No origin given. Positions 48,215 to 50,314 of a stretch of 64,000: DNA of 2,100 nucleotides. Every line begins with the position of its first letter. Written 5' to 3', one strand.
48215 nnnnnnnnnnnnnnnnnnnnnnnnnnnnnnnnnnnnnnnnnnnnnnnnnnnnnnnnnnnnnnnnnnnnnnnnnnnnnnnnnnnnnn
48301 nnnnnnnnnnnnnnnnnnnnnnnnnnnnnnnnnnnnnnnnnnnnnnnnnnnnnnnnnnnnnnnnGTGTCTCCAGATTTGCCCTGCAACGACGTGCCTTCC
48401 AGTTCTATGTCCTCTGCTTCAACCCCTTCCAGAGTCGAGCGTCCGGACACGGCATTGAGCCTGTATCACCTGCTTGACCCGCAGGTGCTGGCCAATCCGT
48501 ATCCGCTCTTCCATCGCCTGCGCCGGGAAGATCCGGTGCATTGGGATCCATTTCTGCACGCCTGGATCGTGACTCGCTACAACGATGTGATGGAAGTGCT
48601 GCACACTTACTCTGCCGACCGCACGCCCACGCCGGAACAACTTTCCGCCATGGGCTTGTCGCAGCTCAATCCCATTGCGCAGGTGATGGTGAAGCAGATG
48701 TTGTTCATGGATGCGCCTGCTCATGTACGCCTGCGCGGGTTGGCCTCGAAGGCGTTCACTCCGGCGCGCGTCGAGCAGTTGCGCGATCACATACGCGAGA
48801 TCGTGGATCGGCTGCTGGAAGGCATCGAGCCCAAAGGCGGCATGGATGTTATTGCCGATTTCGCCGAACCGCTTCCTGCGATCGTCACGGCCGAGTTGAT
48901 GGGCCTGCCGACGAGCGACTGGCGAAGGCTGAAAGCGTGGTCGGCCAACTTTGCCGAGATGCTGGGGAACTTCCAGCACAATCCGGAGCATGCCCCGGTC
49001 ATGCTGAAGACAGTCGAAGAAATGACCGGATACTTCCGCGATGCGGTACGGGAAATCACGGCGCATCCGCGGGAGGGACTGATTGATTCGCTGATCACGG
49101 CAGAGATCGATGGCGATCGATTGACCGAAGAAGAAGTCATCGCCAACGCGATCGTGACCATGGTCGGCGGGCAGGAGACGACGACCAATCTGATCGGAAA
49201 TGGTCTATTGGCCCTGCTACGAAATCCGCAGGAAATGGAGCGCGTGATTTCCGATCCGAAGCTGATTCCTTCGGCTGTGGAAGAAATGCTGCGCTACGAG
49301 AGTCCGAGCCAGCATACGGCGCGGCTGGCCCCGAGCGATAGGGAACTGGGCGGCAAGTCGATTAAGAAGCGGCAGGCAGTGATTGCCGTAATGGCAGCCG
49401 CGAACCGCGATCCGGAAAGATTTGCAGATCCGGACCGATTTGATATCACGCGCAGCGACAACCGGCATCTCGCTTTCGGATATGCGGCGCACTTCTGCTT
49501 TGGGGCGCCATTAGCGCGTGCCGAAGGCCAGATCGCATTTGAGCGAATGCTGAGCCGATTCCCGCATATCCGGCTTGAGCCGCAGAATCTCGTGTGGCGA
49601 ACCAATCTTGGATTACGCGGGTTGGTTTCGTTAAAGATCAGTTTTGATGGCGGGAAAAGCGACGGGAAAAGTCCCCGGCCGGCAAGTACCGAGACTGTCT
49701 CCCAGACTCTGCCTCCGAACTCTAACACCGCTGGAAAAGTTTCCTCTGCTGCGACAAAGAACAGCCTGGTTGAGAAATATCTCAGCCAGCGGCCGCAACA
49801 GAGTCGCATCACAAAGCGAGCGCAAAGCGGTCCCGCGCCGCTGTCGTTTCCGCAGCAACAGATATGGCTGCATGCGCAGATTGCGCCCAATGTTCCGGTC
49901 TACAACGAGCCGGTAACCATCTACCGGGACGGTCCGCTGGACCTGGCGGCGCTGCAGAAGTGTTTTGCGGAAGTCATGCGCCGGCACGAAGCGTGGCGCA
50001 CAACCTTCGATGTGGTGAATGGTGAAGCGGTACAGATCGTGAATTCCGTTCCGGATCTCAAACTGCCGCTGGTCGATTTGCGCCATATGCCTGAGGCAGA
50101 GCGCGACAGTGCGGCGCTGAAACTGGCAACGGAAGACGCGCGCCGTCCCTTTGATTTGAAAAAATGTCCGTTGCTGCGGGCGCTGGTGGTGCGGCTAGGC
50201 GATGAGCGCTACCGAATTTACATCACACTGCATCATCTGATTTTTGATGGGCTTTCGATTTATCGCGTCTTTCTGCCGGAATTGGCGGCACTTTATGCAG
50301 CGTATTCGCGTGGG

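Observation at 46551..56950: Three-module NRPS assembly line sits inside a Wzx/Wzy polysaccharide operon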

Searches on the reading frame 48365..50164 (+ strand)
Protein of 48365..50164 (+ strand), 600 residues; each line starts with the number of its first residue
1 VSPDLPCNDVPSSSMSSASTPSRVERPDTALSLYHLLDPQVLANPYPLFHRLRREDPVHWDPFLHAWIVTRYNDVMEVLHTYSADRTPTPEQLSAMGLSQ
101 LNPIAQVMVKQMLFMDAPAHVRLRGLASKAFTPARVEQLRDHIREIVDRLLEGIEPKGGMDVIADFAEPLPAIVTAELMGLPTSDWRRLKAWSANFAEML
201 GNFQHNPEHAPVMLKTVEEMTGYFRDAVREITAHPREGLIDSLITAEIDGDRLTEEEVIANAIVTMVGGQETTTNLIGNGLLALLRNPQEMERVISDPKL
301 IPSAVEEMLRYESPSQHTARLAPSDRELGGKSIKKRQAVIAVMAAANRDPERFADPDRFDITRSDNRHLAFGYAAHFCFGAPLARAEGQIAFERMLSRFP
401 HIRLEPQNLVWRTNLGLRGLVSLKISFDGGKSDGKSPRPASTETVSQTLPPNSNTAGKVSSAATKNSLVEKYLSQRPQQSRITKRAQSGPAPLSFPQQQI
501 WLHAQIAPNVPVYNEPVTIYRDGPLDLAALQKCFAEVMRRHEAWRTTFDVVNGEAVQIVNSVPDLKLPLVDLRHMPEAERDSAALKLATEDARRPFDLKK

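Call 19: find_homologous_proteins(query=window:48365-50164:+, max_evalue=1e-20)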
Query window:48365-50164:+ (600 aa): 8000 proteins with E <= 1e-20 among 8000 candidates; the best 120 are listed.
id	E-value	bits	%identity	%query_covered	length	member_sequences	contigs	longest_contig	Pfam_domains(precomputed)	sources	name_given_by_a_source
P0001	5.3e-297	1004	83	91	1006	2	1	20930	PF00668.26,PF00067.28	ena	-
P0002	3.7e-241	820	64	98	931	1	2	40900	PF00668.26,PF00067.28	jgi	-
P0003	2.5e-239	814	63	95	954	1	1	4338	PF00668.26,PF00067.28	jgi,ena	jgi:cytochrome P450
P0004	2.8e-237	807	63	95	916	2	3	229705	PF00668.26,PF00067.28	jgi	jgi:cytochrome P450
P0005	5.8e-237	806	62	97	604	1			PF00668.26,PF00067.28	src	-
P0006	6.5e-237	806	63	98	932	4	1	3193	PF00668.26,PF00067.28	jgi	-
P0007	4.0e-236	803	69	87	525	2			PF00067.28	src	-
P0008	6.2e-235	800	63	98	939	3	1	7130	PF00668.26,PF00067.28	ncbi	ncbi:MAG: cytochrome P450 [Candidatus Sulfotelmatobacter sp.]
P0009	1.1e-233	795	63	97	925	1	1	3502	PF00668.26,PF00067.28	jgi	jgi:cytochrome P450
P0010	3.2e-233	794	62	98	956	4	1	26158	PF00668.26,PF00067.28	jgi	jgi:pimeloyl-[acyl-carrier protein] synthase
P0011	4.4e-230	784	61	98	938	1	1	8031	PF00668.26,PF00067.28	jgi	jgi:pimeloyl-[acyl-carrier protein] synthase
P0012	4.8e-230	783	62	97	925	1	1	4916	PF00668.26,PF00067.28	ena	-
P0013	9.0e-230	782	61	97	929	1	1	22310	PF00668.26,PF00067.28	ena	-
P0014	1.9e-228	778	62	97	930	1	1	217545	PF00668.26,PF00067.28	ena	-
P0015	2.2e-228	778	60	97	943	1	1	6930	PF00668.26,PF00067.28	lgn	-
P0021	4.3e-225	767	61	97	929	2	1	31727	PF00668.26,PF00067.28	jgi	jgi:cytochrome P450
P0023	4.2e-224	764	88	63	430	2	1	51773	PF00067.28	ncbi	-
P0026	2.8e-223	761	79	71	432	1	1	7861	PF00067.28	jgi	jgi:cytochrome P450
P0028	1.3e-222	759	60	97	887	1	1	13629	PF00668.26,PF00067.28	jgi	jgi:cytochrome P450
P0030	2.4e-222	758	79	70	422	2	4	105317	PF00067.28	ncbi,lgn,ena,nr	ncbi:MAG TPA: cytochrome P450 [Terriglobales bacterium]|nr:cytochrome P450 [Terriglobales bacterium]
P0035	4.2e-221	754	79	69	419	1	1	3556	PF00067.28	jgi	jgi:cytochrome P450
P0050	3.5e-218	744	78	69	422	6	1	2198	PF00067.28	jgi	jgi:cytochrome P450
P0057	2.6e-217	741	77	70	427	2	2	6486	PF00067.28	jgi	jgi:cytochrome P450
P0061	5.6e-217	740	77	70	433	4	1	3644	PF00067.28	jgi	jgi:cytochrome P450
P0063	8.9e-217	740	78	69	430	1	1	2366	PF00067.28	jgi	jgi:cytochrome P450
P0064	9.1e-217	740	77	71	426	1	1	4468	PF00067.28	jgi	jgi:cytochrome P450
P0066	1.3e-216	739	78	69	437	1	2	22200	PF00067.28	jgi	jgi:cytochrome P450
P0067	1.4e-216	739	74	72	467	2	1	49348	PF00067.28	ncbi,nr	ncbi:MAG TPA: cytochrome P450, partial [Candidatus Sulfotelmatobacter sp.]|nr:cytochrome P450 [Candi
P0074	5.7e-216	737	78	69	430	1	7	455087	PF00067.28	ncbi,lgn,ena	ncbi:MAG: cytochrome P450 [Candidatus Sulfotelmatobacter sp.]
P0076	6.4e-216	737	59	98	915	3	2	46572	PF00668.26,PF00067.28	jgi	jgi:cytochrome P450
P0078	9.2e-216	736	59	96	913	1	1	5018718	PF00668.26,PF00067.28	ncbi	-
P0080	1.0e-215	736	77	70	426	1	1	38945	PF00067.28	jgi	jgi:cytochrome P450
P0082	1.8e-215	735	75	72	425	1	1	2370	PF00067.28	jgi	jgi:cytochrome P450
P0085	2.2e-215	735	77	69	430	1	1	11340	PF00067.28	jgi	jgi:cytochrome P450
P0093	9.2e-215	733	75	73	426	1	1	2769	PF00067.28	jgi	jgi:cytochrome P450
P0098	1.6e-214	732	79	68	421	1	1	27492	PF00067.28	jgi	jgi:cytochrome P450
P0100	1.8e-214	732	69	80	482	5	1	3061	PF00067.28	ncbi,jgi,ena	jgi:cytochrome P450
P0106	3.7e-214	731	78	68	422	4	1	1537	PF00067.28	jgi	jgi:cytochrome P450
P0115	2.0e-213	729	76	69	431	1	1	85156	PF00067.28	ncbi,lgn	ncbi:MAG: cytochrome P450 [Candidatus Sulfotelmatobacter sp.]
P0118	2.3e-213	728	77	69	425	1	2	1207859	PF00067.28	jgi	jgi:cytochrome P450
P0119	2.4e-213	728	69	78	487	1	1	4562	PF00067.28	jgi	jgi:cytochrome P450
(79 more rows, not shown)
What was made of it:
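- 48365..49714 (+): Cytochrome P450 domain fused to the N-terminus of the large NRPS. In relatives the domain is a free 430-aa protein or a P450-C didomain (call 19).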

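Call 20: find_encoding_contigs(protein=P0078, flank=10000, max_places=2)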
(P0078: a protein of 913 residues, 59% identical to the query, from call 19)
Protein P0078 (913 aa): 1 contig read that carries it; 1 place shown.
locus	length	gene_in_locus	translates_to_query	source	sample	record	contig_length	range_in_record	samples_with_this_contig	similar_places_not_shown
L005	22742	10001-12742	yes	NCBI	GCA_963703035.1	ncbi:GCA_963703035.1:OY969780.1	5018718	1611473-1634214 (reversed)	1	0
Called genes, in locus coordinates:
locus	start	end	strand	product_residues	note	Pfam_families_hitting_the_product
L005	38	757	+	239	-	PF02563:Poly_export, PF10531:SLBB, PF22461:SLBB_2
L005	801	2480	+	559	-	PF02706:Wzz (faint)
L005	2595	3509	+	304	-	PF06564:CBP_BcsQ (weak), PF10609:ParA (faint)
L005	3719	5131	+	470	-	PF13727:CoA_binding_3, PF02397:Bac_transf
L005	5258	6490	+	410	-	PF00070:Pyr_redox (faint), PF01266:DAO (faint), PF07992:Pyr_redox_2, PF13450:NAD_binding_8 (faint), PF13454:NAD_binding_9 (faint), PF13738:Pyr_redox_3, PF13434:Lys_Orn_oxgnase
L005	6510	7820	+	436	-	PF02786:CPSase_L_D2 (faint)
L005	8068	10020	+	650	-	PF00501:AMP-binding, PF13193:AMP-binding_C, PF00550:PP-binding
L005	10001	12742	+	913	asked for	PF00067:p450, PF00668:Condensation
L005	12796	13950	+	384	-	-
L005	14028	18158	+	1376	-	PF00668:Condensation, PF00501:AMP-binding, PF13193:AMP-binding_C, PF00550:PP-binding, PF00975:Thioesterase, PF12697:Abhydrolase_6 (weak)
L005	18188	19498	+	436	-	-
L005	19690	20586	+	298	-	PF00685:Sulfotransfer_1, PF13469:Sulfotransfer_3 (faint)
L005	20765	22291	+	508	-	PF04932:Wzy_C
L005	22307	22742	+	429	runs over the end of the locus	PF13439:Glyco_transf_4, PF13579:Glyco_trans_4_4, PF20706:GT4-conflict, PF00534:Glycos_transf_1, PF13692:Glyco_trans_1_4, PF13524:Glyco_trans_1_2 (weak)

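Call 21: find_encoding_contigs(protein=P0023, flank=10000, max_places=2)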
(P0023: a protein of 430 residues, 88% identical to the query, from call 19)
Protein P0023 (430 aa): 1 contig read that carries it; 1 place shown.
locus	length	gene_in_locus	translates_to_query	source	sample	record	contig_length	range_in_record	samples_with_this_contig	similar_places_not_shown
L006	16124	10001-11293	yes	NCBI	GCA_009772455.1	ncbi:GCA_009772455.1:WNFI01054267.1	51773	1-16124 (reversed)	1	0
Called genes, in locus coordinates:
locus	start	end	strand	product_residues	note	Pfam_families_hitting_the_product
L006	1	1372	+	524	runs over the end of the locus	PF00501:AMP-binding, PF13193:AMP-binding_C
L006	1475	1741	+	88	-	-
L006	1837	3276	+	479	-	PF13727:CoA_binding_3, PF02397:Bac_transf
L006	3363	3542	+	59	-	PF19451:DUF5989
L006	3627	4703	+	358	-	PF13472:Lipase_GDSL_2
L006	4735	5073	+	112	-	-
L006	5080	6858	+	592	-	PF02543:Carbam_trans_N, PF00814:TsaD (faint), PF16861:Carbam_trans_C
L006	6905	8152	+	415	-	PF13579:Glyco_trans_4_4, PF13439:Glyco_transf_4, PF20706:GT4-conflict (weak), PF00534:Glycos_transf_1, PF13692:Glyco_trans_1_4, PF13524:Glyco_trans_1_2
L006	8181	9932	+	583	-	PF00501:AMP-binding, PF13193:AMP-binding_C (weak), PF00550:PP-binding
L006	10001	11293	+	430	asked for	PF00067:p450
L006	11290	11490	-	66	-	-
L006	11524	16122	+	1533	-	?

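Call 61: search_protein_families(library=pfam, proteins=[L005:12796-13950:+, L005:6510-7820:+, L005:5258-6490:+], max_evalue=0.01)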
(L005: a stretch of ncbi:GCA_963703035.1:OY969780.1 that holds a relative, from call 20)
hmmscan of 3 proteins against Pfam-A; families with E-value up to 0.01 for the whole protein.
L005:12796-13950:+ (384 aa): 0 families

L005:6510-7820:+ (436 aa): 1 family
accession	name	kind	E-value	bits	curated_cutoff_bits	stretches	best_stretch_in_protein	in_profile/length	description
PF02786.22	CPSase_L_D2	-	1.9e-05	24.8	19.8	0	264-322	139-197/211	Carbamoyl-phosphate synthase L chain, ATP binding domain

L005:5258-6490:+ (410 aa): 13 families
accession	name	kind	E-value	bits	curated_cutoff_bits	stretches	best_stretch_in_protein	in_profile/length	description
PF13738.12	Pyr_redox_3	-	9.4e-20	71.5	30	1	4-200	2-198/305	Pyridine nucleotide-disulphide oxidoreductase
PF07992.20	Pyr_redox_2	-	2.6e-14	53.8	26.1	1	2-201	3-177/291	Pyridine nucleotide-disulphide oxidoreductase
PF13434.12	Lys_Orn_oxgnase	-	1.4e-12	47.9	21.3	1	113-198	132-222/339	L-lysine 6-monooxygenase/L-ornithine 5-monooxygenase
PF01266.30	DAO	-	3.8e-07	30.4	27.9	0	88-136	157-206/353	FAD dependent oxidoreductase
PF00070.33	Pyr_redox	-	1.7e-06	28.9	22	1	169-200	2-33/82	Pyridine nucleotide-disulphide oxidoreductase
PF13454.12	NAD_binding_9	-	2.1e-06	28.2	21.8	0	90-134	110-154/155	FAD-NAD(P)-binding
PF13450.12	NAD_binding_8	-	2e-05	25.2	21.9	0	4-28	1-25/68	NAD(P)-binding Rossmann-like domain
PF01494.25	FAD_binding_3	-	0.00019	21.2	22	0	168-198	3-33/349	FAD binding domain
PF03486.20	HI0933_like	-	0.00035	20.5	50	0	168-195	2-29/244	HI0933-like protein Rossmann domain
PF01946.23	Thi4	-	0.00036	20.3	26.2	0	159-196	10-48/235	Thi4 family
PF05834.18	Lycopene_cycl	-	0.00082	19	23.4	0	2-21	2-21/380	Lycopene cyclase protein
PF13241.12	NAD_binding_7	-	0.0012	19.8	22.1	1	164-197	5-38/104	Putative NAD(P)-binding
PF01134.28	GIDA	-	0.0012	18.4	22.1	0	168-196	1-29/391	Glucose inhibited division protein A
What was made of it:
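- The related complete-genome locus L005 adds a Lys/Orn N-monooxygenase-like flavoenzyme, a siderophore-type tailoring gene (calls 20, 61).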
